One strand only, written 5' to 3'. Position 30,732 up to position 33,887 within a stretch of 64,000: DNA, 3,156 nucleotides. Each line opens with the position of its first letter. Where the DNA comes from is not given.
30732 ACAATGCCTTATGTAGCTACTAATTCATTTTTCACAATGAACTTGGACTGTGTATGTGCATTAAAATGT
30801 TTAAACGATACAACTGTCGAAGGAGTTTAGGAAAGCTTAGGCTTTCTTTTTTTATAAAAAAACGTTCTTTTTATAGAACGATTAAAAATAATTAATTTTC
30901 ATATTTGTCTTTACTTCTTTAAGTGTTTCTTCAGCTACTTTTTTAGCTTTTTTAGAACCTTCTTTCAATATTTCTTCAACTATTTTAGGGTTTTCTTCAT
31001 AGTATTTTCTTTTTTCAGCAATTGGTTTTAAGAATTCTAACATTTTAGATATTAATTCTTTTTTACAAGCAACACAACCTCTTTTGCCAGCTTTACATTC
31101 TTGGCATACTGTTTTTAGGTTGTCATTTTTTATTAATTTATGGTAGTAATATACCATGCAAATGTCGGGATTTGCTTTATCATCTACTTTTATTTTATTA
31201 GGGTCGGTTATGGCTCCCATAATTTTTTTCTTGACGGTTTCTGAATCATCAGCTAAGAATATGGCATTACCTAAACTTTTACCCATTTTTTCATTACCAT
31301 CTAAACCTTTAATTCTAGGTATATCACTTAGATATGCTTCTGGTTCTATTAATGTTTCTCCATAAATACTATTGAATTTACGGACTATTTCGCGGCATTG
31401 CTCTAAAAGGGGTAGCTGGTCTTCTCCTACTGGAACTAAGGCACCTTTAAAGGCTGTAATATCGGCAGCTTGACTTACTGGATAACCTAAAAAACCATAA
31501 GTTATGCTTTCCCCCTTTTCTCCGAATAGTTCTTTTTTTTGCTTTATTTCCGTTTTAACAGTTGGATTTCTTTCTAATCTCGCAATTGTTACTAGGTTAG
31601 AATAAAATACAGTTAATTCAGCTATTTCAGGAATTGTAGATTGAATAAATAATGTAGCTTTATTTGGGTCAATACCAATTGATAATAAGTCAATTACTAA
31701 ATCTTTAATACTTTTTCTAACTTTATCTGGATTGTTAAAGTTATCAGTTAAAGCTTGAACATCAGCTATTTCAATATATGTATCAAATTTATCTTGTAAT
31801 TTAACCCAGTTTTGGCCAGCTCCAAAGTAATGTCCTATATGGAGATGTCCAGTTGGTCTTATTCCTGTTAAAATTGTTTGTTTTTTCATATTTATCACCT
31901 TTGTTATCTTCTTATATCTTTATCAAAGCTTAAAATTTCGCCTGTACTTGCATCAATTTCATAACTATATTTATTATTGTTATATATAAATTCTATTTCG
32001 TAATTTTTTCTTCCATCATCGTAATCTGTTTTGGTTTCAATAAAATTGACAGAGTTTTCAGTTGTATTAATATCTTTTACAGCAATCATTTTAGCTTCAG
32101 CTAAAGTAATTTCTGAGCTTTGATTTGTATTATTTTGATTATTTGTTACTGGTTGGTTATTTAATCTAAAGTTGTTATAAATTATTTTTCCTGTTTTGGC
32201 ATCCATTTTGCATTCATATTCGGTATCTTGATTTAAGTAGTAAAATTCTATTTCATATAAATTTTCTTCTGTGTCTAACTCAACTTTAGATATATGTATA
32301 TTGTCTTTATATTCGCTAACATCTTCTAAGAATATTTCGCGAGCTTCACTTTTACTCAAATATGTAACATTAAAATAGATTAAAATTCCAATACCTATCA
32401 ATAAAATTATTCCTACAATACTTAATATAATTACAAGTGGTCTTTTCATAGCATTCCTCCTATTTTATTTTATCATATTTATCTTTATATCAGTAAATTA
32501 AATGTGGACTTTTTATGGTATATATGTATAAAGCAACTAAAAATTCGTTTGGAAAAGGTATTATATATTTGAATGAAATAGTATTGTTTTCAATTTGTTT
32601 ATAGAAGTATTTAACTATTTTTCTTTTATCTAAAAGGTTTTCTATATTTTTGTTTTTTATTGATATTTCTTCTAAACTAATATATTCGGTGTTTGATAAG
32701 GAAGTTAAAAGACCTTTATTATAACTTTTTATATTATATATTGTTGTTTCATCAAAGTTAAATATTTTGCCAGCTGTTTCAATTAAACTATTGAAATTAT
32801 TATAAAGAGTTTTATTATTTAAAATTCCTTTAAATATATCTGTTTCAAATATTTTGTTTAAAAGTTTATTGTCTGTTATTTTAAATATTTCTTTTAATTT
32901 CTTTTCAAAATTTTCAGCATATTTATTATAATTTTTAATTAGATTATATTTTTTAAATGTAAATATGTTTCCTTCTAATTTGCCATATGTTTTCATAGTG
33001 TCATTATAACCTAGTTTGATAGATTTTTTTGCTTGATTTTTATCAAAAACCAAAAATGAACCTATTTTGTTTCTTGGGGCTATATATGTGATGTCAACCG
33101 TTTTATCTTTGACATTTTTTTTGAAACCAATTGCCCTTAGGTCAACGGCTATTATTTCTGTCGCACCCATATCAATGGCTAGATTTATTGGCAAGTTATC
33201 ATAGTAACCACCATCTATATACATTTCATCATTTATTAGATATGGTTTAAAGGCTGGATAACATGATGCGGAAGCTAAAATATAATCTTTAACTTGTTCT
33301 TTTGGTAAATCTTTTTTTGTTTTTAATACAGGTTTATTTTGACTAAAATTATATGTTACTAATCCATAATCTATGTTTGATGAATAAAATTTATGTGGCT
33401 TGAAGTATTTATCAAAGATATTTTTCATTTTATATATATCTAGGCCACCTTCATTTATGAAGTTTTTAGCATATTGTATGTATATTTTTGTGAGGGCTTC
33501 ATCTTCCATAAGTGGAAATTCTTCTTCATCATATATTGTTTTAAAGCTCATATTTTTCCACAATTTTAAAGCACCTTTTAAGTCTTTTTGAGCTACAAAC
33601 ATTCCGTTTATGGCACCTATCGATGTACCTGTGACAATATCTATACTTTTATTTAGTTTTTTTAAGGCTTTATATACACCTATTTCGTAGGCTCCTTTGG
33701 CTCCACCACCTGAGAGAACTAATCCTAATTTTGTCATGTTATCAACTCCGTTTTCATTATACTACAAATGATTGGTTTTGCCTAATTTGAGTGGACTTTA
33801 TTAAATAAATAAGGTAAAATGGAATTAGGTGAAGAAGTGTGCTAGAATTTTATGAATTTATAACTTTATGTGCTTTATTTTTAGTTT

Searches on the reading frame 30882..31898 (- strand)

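Call 42: search_protein_families(library=ncbifam, proteins=[window:30882-31898:-], max_evalue=1e-10)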
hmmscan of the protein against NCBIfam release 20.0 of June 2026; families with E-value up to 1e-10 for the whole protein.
window:30882-31898:- (338 aa): 10 families
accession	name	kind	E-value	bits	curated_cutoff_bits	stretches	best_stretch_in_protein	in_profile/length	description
NF008922.0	PRK12283.1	equivalog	1.2e-98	330.6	572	2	5-181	2-173/400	tryptophan--tRNA ligase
TIGR00233.1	trpS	equivalog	2.4e-81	273.6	176.75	1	5-333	1-326/328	tryptophan--tRNA ligase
NF009207.0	PRK12556.1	equivalog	1.1e-55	188.8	479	1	4-334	1-330/332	tryptophan--tRNA ligase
NF008923.0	PRK12284.1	equivalog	1.1e-47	162.8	597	1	7-331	3-327/431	tryptophan--tRNA ligase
NF008925.0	PRK12285.1-2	equivalog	1.3e-35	123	451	1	3-312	59-362/365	tryptophan--tRNA ligase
NF008927.0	PRK12285.1-4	equivalog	4.5e-32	111.5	478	1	5-303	72-365/385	tryptophan--tRNA ligase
NF008926.0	PRK12285.1-3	equivalog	3.4e-25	88.8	320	1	196-302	310-422/429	tryptophan--tRNA ligase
NF008924.0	PRK12285.1-1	equivalog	8.6e-24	84.5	644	1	9-314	76-369/381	tryptophan--tRNA ligase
NF008928.0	PRK12285.1-5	equivalog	2.2e-18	66.1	891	0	3-172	89-249/530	tryptophan--tRNA ligase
NF006330.0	PRK08560.1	equivalog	7.1e-17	61.4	220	1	5-320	31-334/342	tyrosine--tRNA ligase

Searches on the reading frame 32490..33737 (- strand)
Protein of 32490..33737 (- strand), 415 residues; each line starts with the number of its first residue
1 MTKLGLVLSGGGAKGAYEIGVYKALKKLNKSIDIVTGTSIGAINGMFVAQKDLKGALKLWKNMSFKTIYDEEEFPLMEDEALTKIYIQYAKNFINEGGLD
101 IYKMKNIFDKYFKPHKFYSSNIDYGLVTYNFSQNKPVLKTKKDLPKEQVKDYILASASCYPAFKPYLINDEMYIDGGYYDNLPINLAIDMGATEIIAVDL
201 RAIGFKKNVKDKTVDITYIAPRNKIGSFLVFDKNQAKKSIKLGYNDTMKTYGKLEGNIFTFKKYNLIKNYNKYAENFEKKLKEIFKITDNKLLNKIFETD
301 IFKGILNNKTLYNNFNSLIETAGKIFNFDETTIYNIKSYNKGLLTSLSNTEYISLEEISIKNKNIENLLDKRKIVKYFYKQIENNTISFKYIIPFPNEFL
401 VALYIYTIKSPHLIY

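Call 42: search_protein_families(library=ncbifam, proteins=[window:32490-33737:-], max_evalue=1e-10)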
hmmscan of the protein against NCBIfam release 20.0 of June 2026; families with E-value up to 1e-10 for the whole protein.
window:32490-33737:- (415 aa): 1 family
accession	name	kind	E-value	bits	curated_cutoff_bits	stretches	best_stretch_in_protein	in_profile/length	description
NF007623.0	PRK10279.1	equivalog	4.8e-16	58.8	272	1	2-201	4-181/301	patatin-like phospholipase RssA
